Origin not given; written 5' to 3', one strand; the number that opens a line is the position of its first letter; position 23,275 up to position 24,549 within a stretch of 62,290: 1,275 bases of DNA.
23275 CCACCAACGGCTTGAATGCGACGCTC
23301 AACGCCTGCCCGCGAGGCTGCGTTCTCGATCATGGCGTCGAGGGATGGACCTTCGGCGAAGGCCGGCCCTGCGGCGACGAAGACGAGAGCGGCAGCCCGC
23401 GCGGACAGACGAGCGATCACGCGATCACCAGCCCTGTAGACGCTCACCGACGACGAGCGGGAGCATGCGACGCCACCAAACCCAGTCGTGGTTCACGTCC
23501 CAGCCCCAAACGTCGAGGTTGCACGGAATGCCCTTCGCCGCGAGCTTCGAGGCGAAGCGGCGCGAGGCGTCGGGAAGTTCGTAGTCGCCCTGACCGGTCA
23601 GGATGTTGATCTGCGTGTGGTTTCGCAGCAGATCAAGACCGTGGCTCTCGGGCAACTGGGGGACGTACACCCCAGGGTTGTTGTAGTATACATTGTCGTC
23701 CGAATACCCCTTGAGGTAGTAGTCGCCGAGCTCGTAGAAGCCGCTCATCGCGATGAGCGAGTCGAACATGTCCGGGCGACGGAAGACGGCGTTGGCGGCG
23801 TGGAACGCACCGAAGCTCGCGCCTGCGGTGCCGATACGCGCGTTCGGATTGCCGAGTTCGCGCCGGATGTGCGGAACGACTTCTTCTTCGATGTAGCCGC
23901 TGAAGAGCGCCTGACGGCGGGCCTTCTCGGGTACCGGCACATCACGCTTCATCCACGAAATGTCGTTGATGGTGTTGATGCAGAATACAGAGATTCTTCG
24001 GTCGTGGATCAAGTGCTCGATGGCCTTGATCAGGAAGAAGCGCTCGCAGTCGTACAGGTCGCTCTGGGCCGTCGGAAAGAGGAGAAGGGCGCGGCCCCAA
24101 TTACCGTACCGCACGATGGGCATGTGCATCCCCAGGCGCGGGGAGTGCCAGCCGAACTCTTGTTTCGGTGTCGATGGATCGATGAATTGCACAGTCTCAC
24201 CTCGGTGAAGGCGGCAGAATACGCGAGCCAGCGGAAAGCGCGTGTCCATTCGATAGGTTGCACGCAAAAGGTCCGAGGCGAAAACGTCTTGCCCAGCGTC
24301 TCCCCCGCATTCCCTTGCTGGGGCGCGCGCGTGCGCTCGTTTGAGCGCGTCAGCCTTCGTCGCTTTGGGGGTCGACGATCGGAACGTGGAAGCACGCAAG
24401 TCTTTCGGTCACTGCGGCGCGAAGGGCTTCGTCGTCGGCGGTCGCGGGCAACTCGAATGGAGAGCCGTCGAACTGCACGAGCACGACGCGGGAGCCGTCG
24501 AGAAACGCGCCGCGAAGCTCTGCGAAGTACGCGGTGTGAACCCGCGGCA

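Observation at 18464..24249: Two different ATP-grasp-type ligases flanked by an M61-PDZ metallopeptidase, a membrane protein and a serine esterase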

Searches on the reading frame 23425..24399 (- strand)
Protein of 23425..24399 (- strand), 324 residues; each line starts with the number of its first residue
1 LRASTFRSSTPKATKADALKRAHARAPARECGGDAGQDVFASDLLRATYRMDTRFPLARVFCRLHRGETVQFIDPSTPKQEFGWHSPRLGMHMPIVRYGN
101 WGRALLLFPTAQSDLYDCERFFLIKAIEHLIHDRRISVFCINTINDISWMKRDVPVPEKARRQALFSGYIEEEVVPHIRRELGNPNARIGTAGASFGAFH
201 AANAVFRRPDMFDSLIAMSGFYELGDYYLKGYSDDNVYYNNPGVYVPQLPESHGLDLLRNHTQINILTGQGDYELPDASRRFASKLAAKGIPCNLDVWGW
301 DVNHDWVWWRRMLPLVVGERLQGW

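Call 4: search_protein_families(library=pfam, proteins=[window:23425-24399:-], max_evalue=0.01)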
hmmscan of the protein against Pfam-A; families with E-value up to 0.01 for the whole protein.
window:23425-24399:- (324 aa): 2 families
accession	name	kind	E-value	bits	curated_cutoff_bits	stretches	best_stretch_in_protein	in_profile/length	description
PF00756.26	Esterase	-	2.2e-06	28.1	22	1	151-313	80-244/251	Putative esterase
PF00326.27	Peptidase_S9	-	2.9e-06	27.4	22.6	1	187-295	64-179/213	Prolyl oligopeptidase family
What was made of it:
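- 23425..24249 (-): Serine alpha/beta-hydrolase of the esterase D / FrmB / feruloyl-esterase type. It is the partner of P1 most often found in Myxococcota and is also present in the distant operons. PF00756 and PF00326 (call 4).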

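Call 5: search_protein_families(library=ncbifam, proteins=[window:23425-24399:-], max_evalue=0.01)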
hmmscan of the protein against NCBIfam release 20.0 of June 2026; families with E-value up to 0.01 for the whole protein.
window:23425-24399:- (324 aa): 0 families

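Call 37: search_solved_structures(query=window:23425-24249:-, max_evalue=1)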
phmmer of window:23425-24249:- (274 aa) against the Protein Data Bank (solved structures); distinct sequences matched with E-value up to 1: 10.
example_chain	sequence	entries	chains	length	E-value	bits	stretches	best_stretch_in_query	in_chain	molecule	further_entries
5vol_A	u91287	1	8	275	0.0086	18.4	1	123-263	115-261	Putative esterase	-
6gun_A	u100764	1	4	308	0.0088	18.4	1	115-169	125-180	EstB from Aspergillus nidulans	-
10eq_A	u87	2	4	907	0.018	17.3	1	125-246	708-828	Isoform 2 of Probable glutamyl endopeptidase, chloroplastic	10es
10et_B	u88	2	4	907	0.023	17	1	125-245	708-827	Isoform 2 of Probable glutamyl endopeptidase, chloroplastic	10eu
10eo_A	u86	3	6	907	0.091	15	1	125-246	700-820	Isoform 2 of Probable glutamyl endopeptidase, chloroplastic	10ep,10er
7yvt_A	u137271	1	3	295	0.25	13.6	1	117-168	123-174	S-formylglutathione hydrolase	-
4kq6_A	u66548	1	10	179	0.28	13.4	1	213-245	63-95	6,7-dimethyl-8-ribityllumazine synthase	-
6gui_A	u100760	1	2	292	0.35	13.1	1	115-169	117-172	Siderophore esterase IroE-like, putative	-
6gud_A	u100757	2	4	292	0.35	13.1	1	115-169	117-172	Siderophore esterase IroE-like, putative | Siderophore triacetylfusarinine C esterase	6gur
6gul_A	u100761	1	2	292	0.35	13.1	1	115-169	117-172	Siderophore esterase IroE-like, putative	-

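Call 43: find_homologous_proteins(query=window:23425-24249:-)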
Query window:23425-24249:- (274 aa): 2328 proteins with E <= 0.001 among 2796 candidates; the best 120 are listed.
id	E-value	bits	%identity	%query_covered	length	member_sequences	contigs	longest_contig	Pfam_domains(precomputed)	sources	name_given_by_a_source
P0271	1.4e-152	525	85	93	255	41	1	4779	PF00756.27,PF00326.28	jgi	jgi:esterase/lipase superfamily enzyme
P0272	1.1e-145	502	89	85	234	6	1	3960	PF00756.27,PF00326.28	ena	-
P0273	1.5e-111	390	67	93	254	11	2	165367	PF00756.27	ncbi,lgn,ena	-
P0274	8.9e-111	388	67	94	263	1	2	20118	PF00756.27,PF00326.28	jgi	jgi:esterase/lipase superfamily enzyme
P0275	1.3e-108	381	66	93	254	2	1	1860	PF00756.27,PF00326.28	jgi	-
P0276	4.1e-108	379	64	93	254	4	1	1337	PF00756.27,PF00326.28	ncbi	-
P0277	1.5e-107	377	68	89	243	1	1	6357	PF00756.27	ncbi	-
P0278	2.0e-107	377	64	92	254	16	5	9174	PF00756.27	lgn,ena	-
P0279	3.8e-107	376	63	95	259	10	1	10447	PF00756.27,PF00326.28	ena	-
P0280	9.9e-107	374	64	93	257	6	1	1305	PF00756.27,PF00326.28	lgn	-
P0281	9.6e-106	371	67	89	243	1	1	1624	PF00756.27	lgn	-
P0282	2.4e-105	370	63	94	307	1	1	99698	PF00756.27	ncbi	-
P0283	2.6e-105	370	64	93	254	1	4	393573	-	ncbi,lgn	-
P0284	3.5e-105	369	65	92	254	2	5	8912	PF00756.27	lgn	-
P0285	8.3e-105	368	62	93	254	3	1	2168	PF00756.27,PF00326.28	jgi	jgi:esterase/lipase superfamily enzyme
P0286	1.7e-104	367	64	93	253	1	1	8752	PF00756.27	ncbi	-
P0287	2.4e-104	367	64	93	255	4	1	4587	PF00756.27,PF00326.28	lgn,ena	-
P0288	3.9e-104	366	64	93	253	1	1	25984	PF00756.27,PF00326.28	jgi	jgi:esterase/lipase superfamily enzyme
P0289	3.9e-104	366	63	92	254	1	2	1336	PF00756.27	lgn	-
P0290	1.2e-103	364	64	93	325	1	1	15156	PF00756.27,PF00326.28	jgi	jgi:esterase/lipase superfamily enzyme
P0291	1.8e-103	364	63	92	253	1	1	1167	PF00756.27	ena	-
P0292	1.9e-103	364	63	93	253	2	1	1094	PF00756.27,PF00326.28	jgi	-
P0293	2.0e-103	364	64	93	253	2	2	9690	PF00756.27,PF00326.28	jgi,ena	jgi:esterase/lipase superfamily enzyme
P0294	2.0e-103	364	62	93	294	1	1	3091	PF00756.27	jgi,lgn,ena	-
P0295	5.5e-103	362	62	92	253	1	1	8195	PF00756.27,PF00326.28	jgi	jgi:esterase/lipase superfamily enzyme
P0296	5.9e-103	362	63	93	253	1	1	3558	PF00756.27,PF00326.28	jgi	jgi:esterase/lipase superfamily enzyme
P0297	6.6e-103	362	64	93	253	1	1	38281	PF00756.27,PF00326.28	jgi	jgi:esterase/lipase superfamily enzyme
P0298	7.2e-103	362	63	92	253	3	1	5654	PF00756.27,PF00326.28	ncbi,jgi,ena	jgi:esterase/lipase superfamily enzyme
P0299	1.4e-102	361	66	91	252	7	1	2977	PF00756.27,PF00326.28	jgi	jgi:esterase/lipase superfamily enzyme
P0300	1.6e-102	361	63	93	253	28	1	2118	PF00756.27,PF00326.28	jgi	jgi:esterase/lipase superfamily enzyme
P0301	1.7e-102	361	64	93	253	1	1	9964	PF00756.27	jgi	jgi:esterase/lipase superfamily enzyme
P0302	2.1e-102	360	63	93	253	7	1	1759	PF00756.27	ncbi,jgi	jgi:esterase/lipase superfamily enzyme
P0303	2.3e-102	360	62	92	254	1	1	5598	PF00756.27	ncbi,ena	-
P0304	2.6e-102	360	61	93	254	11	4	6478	PF00756.27,PF00326.28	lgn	-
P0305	3.1e-102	360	62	93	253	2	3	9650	PF00756.27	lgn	-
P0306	3.6e-102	360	64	93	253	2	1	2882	PF00756.27,PF00326.28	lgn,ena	-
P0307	3.9e-102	359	62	93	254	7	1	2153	PF00756.27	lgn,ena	-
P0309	4.5e-102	359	64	92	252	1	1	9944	PF00756.27,PF00326.28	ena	-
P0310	5.6e-102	359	62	93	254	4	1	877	PF00756.27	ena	-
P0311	8.3e-102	358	61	92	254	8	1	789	PF00756.27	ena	-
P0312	9.7e-102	358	62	92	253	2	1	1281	PF00756.27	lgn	-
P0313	9.8e-102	358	62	93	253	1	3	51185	PF00756.27,PF00326.28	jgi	jgi:esterase/lipase superfamily enzyme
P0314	1.4e-101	358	62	93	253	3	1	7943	PF00756.27,PF00326.28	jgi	-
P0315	2.2e-101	357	62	93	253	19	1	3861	PF00756.27,PF00326.28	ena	-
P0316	2.6e-101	357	60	93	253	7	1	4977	PF00756.27,PF00326.28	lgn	-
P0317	2.9e-101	357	62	93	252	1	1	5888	PF00756.27,PF00326.28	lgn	-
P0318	3.9e-101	356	63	93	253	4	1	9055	PF00756.27,PF00326.28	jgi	jgi:esterase/lipase superfamily enzyme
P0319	4.4e-101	356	61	92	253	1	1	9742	PF00756.27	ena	-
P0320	4.6e-101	356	63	93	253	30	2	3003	PF00756.27,PF00326.28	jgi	jgi:esterase/lipase superfamily enzyme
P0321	5.7e-101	356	60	92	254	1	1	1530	PF00756.27,PF00326.28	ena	-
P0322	5.9e-101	356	64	93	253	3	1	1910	PF00756.27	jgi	jgi:esterase/lipase superfamily enzyme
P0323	8.5e-101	355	62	93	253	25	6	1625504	PF00756.27,PF00326.28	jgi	jgi:esterase/lipase superfamily enzyme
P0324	1.0e-100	355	62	93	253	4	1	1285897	PF00756.27,PF00326.28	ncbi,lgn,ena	-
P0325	1.0e-100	355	62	93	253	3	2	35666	PF00756.27,PF00326.28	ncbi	ncbi:MAG: esterase family protein [Myxococcaceae bacterium]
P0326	1.1e-100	355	61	92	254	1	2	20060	PF00756.27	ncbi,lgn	ncbi:hypothetical protein BH09MYX1_BH09MYX1_25190 [soil metagenome]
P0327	1.3e-100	354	62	92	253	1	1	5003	PF00756.27,PF00326.28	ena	-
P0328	1.7e-100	354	63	91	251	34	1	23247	PF00756.27,PF00326.28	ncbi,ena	-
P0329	1.8e-100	354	62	92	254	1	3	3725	PF00756.27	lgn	-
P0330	1.8e-100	354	60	92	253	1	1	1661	PF00326.28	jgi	jgi:esterase/lipase superfamily enzyme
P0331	2.0e-100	354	62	92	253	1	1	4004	PF00756.27,PF00326.28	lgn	-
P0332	2.0e-100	354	60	93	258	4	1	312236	PF00756.27,PF00326.28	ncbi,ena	-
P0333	2.3e-100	354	62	92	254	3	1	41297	PF00756.27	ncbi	-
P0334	2.6e-100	353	64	93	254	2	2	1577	PF00756.27,PF00326.28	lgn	-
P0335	2.9e-100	353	59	93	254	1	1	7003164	PF00756.27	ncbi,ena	-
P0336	3.2e-100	353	61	92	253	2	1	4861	PF00756.27,PF00326.28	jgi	jgi:esterase/lipase superfamily enzyme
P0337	3.3e-100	353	63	93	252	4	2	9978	PF00756.27,PF00326.28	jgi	jgi:esterase/lipase superfamily enzyme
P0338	3.7e-100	353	63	93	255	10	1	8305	PF00756.27,PF00326.28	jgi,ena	-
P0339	4.5e-100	353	62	92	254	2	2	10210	PF00756.27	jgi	jgi:esterase/lipase superfamily enzyme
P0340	5.0e-100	352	60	91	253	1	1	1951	PF00756.27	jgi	-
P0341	5.5e-100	352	61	93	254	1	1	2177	PF00756.27,PF00326.28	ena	-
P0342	5.7e-100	352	61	92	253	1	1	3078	PF00756.27,PF00326.28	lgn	-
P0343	9.1e-100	352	64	89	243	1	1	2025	PF00756.27,PF00326.28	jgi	jgi:esterase/lipase superfamily enzyme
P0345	1.2e-99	351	60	93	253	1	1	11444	PF00756.27,PF00326.28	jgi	jgi:esterase/lipase superfamily enzyme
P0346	2.6e-99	350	63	91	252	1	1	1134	PF00756.27,PF00326.28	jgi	jgi:esterase/lipase superfamily enzyme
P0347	5.9e-99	349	61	93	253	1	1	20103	PF00756.27,PF00326.28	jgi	jgi:esterase/lipase superfamily enzyme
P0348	6.0e-99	349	60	92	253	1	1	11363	PF00756.27,PF00326.28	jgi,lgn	jgi:esterase/lipase superfamily enzyme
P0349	6.3e-99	349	59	92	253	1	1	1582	PF00756.27,PF00326.28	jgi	jgi:esterase/lipase superfamily enzyme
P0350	7.3e-99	349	61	92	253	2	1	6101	PF00756.27,PF00326.28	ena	-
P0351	7.8e-99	349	61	93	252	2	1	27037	PF00756.27,PF00326.28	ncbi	-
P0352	9.0e-99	348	59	92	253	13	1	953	PF00756.27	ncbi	-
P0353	9.0e-99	348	62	93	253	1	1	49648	PF00756.27,PF00326.28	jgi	jgi:esterase/lipase superfamily enzyme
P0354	9.2e-99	348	62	92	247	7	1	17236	PF00756.27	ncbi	ncbi:MAG: esterase family protein [Polyangiales bacterium]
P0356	1.0e-98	348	63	93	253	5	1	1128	PF00756.27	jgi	jgi:esterase/lipase superfamily enzyme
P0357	1.1e-98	348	61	93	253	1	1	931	PF00756.27,PF00326.28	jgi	jgi:esterase/lipase superfamily enzyme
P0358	1.1e-98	348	60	92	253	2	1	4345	PF00756.27,PF00326.28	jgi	jgi:esterase/lipase superfamily enzyme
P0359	1.2e-98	348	61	92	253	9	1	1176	PF00756.27,PF00326.28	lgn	-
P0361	1.3e-98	348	60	92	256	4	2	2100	PF00756.27,PF00326.28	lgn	-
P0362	1.6e-98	348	62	93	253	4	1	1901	PF00756.27,PF00326.28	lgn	-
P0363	1.6e-98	348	62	91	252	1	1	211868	PF00756.27,PF00326.28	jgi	jgi:esterase/lipase superfamily enzyme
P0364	1.7e-98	347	63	89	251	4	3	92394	PF00756.27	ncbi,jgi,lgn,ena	ncbi:MAG: alpha/beta hydrolase-fold protein [Polyangiaceae bacterium]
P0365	2.0e-98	347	59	92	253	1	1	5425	PF00756.27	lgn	-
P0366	2.0e-98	347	62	92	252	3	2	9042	PF00756.27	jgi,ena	-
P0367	2.4e-98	347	60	92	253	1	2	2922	PF00756.27,PF00326.28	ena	-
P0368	2.7e-98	347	63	89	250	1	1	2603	PF00756.27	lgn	-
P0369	3.2e-98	347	60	92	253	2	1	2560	PF00756.27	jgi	-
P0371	3.4e-98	346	63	89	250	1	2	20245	PF00756.27,PF00326.28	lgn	-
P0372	3.4e-98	346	60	93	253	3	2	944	PF00756.27,PF00326.28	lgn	-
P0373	3.9e-98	346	61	93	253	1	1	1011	PF00756.27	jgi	jgi:esterase/lipase superfamily enzyme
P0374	4.2e-98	346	61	92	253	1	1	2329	PF00756.27,PF00326.28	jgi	jgi:esterase/lipase superfamily enzyme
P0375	4.3e-98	346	62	88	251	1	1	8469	PF00756.27,PF00326.28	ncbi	ncbi:MAG: esterase family protein [Polyangiaceae bacterium]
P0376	4.5e-98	346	66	90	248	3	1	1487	PF00756.27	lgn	-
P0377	4.6e-98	346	62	91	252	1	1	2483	PF00756.27,PF00326.28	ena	-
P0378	5.3e-98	346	58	92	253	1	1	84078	PF00756.27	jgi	jgi:esterase/lipase superfamily enzyme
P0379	5.4e-98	346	60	93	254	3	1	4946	PF00756.27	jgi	jgi:esterase/lipase superfamily enzyme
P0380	6.0e-98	346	62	93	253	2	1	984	PF00756.27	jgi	jgi:esterase/lipase superfamily enzyme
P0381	6.1e-98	346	61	92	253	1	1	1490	PF00756.27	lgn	-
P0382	7.4e-98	345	63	91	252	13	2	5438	PF00756.27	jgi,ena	jgi:esterase/lipase superfamily enzyme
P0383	8.6e-98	345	62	93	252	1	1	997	PF00756.27,PF00326.28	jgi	jgi:esterase/lipase superfamily enzyme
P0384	8.9e-98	345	61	93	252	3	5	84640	PF00756.27,PF00326.28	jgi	-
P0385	9.1e-98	345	60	93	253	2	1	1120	PF00756.27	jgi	jgi:esterase/lipase superfamily enzyme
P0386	9.8e-98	345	58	92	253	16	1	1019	PF00756.27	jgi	jgi:esterase/lipase superfamily enzyme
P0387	1.0e-97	345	60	92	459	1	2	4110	PF00756.27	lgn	-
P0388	1.0e-97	345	64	91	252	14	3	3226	PF00756.27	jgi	jgi:esterase/lipase superfamily enzyme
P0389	1.3e-97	345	66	85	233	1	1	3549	PF00756.27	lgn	-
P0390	1.3e-97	345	60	93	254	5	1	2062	PF00756.27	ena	-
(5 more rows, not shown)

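Call 55: predict_structure(alignment_id=A2)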
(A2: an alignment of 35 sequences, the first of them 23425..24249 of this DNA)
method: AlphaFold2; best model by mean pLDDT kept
length: 274 residues; sequences in the alignment: 35
mean_pLDDT: 91.1   pTM: 0.89
mean pLDDT of the five models: 91.1, 89.7, 89.6, 87.4, 85.9
residues with pLDDT >= 90: 231; 70-90: 23; 50-70: 2; < 50: 18
segments of 3 or more residues with pLDDT < 50: 1-18
pLDDT, mean of each block of 10 residues (from residue 1): 33 42 90 97 97 97 90 96 98 92 95 97 99 98 97 98 97 89 94 94 97 98 93 98 97 95 95 88
secondary structure, 60 per line:
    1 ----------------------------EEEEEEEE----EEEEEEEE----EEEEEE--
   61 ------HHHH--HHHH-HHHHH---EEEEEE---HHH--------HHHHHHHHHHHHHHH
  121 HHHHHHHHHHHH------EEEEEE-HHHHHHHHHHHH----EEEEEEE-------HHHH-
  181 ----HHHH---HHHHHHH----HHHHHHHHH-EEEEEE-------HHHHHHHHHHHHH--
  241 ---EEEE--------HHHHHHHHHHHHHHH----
elements in order: E29-36 E41-48 E53-58 H67-70 H73-76 H78-82 E86-91 H106-132 E139-144 H146-157 E162-168 H176-179 H185-188 H192-198 H203-211 E213-218 H226-238 E244-247 H256-270
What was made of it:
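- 23425..24249 (-): AF2 model pLDDT 91 (call 55).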

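Call 58: fold_search(model_id=the predicted structure, library=pdb)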
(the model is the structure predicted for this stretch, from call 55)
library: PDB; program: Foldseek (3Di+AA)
matches with E <= 10: 1857; with E <= 0.001: 1304
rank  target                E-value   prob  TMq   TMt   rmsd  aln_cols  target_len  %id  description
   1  5vol_H                7.5e-14  1.00  0.67  0.71   4.2       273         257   19  Bacint_04212 ferulic acid esterase (released 2017-07-19)
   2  5vol_E                2.1e-13  1.00  0.66  0.69   4.4       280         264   19  Bacint_04212 ferulic acid esterase (released 2017-07-19)
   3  5vol_G                2.3e-13  1.00  0.68  0.72   3.9       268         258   18  Bacint_04212 ferulic acid esterase (released 2017-07-19)
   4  5vol_B                5.0e-13  1.00  0.66  0.68   4.6       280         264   19  Bacint_04212 ferulic acid esterase (released 2017-07-19)
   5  5vol_A                5.3e-13  1.00  0.66  0.69   4.7       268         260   19  Bacint_04212 ferulic acid esterase (released 2017-07-19)
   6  7l0a_A                6.8e-13  1.00  0.65  0.70   5.1       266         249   16  Crystal structure of s-formylglutathione hydrolase (FrmB) from Staphylococcus aureus, apoenzyme (released 2020-12-23)
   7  5vol_D                7.2e-13  1.00  0.68  0.70   4.5       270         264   19  Bacint_04212 ferulic acid esterase (released 2017-07-19)
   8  5vol_C                1.0e-12  1.00  0.67  0.69   4.4       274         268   19  Bacint_04212 ferulic acid esterase (released 2017-07-19)
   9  7b5v_B                1.1e-12  1.00  0.62  0.50   6.1       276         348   15  The carbohydrate binding module family 48 (CBM48) and carboxy-terminal carbohydrate esterase family 1 (CE1) domains of (released 2021-03-10)
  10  7b6b_B                3.3e-12  1.00  0.62  0.51   6.0       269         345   17  The carbohydrate binding module family 48 (CBM48) and carboxy-terminal carbohydrate esterase family 1 (CE1) domains of (released 2021-03-10)
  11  7yvt_A                4.3e-12  1.00  0.67  0.65   3.8       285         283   16  S-formylglutathione hydrolase from Variovorax sp. PAMC 28711 (released 2022-10-12)
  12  7l0a_B                4.3e-12  1.00  0.63  0.68   6.1       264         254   17  Crystal structure of s-formylglutathione hydrolase (FrmB) from Staphylococcus aureus, apoenzyme (released 2020-12-23)
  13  5vns                  4.3e-12  1.00  0.64  0.63   5.3       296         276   15  M.tb Antigen 85C Acyl-Enzyme Intermediate with Tetrahydrolipstatin (released 2018-01-24)
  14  8ilj_A                8.3e-12  1.00  0.65  0.64   5.0       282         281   17  S-formylglutathione hydrolase (BuSFGH) from Burkholderiaceae sp. (released 2024-01-10)
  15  7xrt_A                1.4e-11  1.00  0.69  0.71   4.0       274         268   16  Bacteroides thetaiotaomicron ferulic acid esterase (BT_4077) (released 2023-11-22)
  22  3fcx_B                3.6e-11  1.00  0.66  0.66   4.4       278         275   16  Crystal structure of human esterase D (released 2008-12-09)
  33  3fcx_A                1.0e-10  1.00  0.62  0.63   4.8       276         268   15  Crystal structure of human esterase D (released 2008-12-09)
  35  7yvt_B                1.4e-10  1.00  0.67  0.64   5.0       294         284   17  S-formylglutathione hydrolase from Variovorax sp. PAMC 28711 (released 2022-10-12)
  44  7yvt_C                2.3e-10  1.00  0.64  0.63   4.9       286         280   17  S-formylglutathione hydrolase from Variovorax sp. PAMC 28711 (released 2022-10-12)
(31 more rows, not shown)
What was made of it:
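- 23425..24249 (-): Foldseek hits 5vol, 7l0a, 7yvt, 3fcx and Ag85C at E 1e-13 to 1e-11 (call 58).
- On Esterase D / S-formylglutathione hydrolase / feruloyl esterase group (Pfam PF00756): Foldseek E 1e-13 to 1e-11, TM 0.65-0.69 (call 58).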
